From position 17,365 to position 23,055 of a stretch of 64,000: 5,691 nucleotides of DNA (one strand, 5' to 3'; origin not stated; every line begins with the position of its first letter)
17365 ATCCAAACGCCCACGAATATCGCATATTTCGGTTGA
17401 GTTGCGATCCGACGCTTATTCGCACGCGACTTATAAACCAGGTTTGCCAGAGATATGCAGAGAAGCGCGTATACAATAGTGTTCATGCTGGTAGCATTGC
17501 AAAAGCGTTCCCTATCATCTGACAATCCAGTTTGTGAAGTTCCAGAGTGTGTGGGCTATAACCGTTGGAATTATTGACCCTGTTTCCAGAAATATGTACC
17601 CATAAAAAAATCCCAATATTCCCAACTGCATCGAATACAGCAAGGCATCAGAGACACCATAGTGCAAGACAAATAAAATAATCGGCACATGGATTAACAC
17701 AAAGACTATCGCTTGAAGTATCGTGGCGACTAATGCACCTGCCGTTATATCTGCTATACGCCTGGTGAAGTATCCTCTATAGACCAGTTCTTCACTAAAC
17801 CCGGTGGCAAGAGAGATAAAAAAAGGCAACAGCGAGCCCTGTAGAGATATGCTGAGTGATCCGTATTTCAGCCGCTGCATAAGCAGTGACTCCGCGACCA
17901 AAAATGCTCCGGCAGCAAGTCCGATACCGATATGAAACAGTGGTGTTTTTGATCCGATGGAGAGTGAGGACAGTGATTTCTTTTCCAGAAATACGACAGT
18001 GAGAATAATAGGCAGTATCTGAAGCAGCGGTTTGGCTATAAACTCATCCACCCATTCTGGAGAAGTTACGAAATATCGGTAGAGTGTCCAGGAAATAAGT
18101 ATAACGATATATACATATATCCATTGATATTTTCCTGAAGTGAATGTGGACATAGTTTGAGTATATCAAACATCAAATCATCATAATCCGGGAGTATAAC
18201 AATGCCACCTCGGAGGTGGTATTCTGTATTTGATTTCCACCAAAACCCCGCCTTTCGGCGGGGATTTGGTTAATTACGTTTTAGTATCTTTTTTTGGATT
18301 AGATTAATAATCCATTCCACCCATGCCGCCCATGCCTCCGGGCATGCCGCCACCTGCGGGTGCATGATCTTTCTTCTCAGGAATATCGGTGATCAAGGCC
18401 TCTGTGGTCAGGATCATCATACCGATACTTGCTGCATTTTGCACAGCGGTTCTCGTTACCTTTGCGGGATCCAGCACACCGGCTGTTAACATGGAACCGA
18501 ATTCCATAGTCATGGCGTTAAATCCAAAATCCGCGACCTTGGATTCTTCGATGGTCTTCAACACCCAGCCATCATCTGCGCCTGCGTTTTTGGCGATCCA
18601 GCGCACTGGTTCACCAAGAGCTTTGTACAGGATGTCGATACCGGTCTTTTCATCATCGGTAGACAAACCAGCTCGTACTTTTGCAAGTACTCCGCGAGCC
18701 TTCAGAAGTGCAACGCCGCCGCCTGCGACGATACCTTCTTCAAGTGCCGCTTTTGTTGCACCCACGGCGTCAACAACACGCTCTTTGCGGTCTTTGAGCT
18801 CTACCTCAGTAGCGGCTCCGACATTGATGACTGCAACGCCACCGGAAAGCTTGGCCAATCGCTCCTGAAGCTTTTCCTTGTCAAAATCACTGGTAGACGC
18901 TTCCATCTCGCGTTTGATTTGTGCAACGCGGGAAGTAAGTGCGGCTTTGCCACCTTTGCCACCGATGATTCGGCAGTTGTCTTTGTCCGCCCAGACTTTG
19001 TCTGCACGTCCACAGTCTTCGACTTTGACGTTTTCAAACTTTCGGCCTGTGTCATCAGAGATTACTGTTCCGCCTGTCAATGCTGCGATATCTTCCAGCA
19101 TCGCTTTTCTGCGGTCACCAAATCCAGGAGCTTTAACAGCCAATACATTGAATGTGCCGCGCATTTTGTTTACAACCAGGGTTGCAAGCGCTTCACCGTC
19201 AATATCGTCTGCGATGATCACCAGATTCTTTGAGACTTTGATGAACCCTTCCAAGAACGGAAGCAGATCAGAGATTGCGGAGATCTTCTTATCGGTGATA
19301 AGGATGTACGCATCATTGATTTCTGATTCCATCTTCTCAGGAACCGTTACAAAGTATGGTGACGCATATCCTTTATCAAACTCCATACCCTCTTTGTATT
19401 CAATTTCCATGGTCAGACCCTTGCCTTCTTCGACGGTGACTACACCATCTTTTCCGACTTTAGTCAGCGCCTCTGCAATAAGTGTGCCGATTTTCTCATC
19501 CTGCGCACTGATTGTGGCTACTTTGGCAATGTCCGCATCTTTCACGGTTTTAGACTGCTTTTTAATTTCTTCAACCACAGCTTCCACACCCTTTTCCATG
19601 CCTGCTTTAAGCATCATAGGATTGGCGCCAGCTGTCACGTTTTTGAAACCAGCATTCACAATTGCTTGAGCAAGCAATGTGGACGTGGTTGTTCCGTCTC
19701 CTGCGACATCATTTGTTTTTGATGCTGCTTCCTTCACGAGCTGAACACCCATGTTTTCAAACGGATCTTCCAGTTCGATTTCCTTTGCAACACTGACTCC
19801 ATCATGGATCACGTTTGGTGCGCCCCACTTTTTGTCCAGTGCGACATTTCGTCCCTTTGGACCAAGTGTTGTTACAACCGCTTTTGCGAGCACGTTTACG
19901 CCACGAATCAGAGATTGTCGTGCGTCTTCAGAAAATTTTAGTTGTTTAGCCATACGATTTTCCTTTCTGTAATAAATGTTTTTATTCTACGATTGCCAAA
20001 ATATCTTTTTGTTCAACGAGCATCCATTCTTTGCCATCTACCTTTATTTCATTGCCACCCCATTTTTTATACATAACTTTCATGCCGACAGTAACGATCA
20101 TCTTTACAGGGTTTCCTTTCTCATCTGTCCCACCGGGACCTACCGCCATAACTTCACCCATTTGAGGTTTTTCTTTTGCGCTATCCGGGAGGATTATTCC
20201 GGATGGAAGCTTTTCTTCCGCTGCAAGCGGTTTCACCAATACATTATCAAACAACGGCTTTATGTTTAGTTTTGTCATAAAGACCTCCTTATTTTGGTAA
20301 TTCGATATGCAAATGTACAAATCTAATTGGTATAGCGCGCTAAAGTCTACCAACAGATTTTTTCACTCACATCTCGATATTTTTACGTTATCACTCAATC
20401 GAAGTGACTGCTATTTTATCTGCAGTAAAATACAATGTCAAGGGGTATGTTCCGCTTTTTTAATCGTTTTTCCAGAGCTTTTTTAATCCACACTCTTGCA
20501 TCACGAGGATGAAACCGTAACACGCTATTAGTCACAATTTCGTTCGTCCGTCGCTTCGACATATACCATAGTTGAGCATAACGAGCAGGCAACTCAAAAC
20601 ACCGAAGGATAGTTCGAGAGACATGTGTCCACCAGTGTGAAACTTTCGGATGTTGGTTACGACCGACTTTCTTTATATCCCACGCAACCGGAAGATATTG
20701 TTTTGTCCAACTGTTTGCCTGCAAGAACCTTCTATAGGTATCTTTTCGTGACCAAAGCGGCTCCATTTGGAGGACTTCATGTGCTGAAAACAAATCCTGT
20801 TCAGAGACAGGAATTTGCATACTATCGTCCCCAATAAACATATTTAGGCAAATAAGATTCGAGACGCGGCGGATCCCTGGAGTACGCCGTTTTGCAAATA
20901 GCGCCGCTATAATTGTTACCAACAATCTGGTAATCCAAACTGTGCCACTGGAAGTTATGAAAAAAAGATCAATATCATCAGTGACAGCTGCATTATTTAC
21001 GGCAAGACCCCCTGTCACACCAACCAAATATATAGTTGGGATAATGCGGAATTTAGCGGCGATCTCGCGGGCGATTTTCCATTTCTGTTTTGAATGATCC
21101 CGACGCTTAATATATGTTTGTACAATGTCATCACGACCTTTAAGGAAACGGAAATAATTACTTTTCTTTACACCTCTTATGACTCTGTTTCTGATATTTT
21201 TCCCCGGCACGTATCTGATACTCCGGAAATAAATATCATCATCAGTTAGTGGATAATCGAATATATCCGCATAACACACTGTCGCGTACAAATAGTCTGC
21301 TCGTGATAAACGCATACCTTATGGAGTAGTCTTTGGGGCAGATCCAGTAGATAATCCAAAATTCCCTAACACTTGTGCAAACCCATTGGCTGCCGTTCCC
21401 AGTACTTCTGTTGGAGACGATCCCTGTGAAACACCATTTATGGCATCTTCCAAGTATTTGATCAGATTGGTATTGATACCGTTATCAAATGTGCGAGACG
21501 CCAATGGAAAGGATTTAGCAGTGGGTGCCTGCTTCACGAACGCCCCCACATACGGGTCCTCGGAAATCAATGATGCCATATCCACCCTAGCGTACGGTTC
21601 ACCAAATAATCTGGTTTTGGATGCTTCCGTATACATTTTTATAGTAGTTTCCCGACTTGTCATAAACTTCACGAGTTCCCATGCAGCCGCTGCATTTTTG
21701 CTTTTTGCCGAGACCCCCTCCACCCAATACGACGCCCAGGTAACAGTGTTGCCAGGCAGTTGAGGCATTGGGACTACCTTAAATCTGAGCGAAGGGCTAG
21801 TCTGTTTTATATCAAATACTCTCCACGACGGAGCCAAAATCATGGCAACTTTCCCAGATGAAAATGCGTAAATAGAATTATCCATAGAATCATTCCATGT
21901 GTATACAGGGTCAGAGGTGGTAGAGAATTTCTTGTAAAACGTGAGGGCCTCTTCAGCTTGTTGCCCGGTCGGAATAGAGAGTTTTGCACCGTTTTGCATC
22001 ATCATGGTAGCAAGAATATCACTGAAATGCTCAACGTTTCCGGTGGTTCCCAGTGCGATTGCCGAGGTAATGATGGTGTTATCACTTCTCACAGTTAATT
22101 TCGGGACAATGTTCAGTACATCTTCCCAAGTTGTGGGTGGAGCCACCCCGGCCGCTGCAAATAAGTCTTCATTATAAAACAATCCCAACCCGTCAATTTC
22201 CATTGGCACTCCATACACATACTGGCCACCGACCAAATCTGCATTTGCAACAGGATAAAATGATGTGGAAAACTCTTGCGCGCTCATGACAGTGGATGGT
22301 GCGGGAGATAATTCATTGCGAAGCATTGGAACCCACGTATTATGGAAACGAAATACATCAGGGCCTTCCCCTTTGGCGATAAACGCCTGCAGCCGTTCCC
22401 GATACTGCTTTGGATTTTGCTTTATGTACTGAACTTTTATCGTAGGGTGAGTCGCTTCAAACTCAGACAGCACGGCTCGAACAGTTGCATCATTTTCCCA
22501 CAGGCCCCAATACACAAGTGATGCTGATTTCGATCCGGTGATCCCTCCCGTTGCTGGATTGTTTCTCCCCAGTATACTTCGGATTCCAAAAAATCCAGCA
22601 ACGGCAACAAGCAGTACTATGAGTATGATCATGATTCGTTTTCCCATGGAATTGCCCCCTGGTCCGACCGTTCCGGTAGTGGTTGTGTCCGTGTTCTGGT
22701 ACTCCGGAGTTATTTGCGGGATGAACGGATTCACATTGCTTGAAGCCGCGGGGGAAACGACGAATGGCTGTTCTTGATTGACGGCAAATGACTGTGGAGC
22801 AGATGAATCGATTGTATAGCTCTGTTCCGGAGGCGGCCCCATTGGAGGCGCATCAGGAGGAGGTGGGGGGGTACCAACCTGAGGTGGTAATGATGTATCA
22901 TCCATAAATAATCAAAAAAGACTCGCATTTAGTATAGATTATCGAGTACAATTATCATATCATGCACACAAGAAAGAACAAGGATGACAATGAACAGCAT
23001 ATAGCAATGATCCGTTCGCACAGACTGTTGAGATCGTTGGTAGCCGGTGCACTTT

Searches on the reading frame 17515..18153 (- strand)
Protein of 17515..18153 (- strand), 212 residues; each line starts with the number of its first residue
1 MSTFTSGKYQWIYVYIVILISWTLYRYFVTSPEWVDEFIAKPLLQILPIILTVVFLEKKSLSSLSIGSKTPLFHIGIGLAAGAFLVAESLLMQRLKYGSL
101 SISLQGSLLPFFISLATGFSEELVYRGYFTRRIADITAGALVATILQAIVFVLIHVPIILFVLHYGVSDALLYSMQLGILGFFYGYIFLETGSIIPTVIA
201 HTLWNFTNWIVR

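Call 60: search_protein_families(library=pfam, proteins=[window:17515-18153:-], max_evalue=0.01)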
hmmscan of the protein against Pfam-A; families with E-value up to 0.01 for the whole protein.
window:17515-18153:- (212 aa): 1 family
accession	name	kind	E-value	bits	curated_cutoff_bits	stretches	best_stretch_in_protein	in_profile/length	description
PF02517.21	Rce1-like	-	6.6e-17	62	22.4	1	109-206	7-92/93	Type II CAAX prenyl endopeptidase Rce1-like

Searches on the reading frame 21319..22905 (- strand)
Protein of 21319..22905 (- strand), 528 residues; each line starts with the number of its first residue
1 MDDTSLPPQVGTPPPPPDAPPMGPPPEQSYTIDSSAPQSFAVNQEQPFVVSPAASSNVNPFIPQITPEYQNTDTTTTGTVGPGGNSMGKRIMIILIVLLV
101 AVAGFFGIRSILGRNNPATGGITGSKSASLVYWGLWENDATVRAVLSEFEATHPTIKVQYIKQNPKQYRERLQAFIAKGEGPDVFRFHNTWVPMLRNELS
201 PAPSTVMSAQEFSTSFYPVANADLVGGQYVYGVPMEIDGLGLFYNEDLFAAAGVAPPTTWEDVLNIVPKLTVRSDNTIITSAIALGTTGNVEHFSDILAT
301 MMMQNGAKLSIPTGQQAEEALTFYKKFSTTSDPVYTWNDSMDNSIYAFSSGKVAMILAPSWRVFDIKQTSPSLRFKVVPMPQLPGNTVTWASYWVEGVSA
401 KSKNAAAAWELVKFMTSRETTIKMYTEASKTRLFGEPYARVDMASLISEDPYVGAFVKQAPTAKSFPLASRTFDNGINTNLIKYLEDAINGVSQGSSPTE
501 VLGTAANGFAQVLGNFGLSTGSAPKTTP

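Call 60: search_protein_families(library=pfam, proteins=[window:21319-22905:-], max_evalue=0.01)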
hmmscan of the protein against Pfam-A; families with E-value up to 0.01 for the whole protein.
window:21319-22905:- (528 aa): 3 families
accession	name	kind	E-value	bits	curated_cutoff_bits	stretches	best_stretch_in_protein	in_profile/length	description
PF13416.11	SBP_bac_8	-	1.2e-33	117.5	27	1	146-426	3-254/279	Bacterial extracellular solute-binding protein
PF01547.30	SBP_bac_1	-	2.3e-31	110.4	26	1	138-420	6-305/307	Bacterial extracellular solute-binding protein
PF13343.11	SBP_bac_6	-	0.0028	17.6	24.6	1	228-420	56-207/245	Bacterial extracellular solute-binding protein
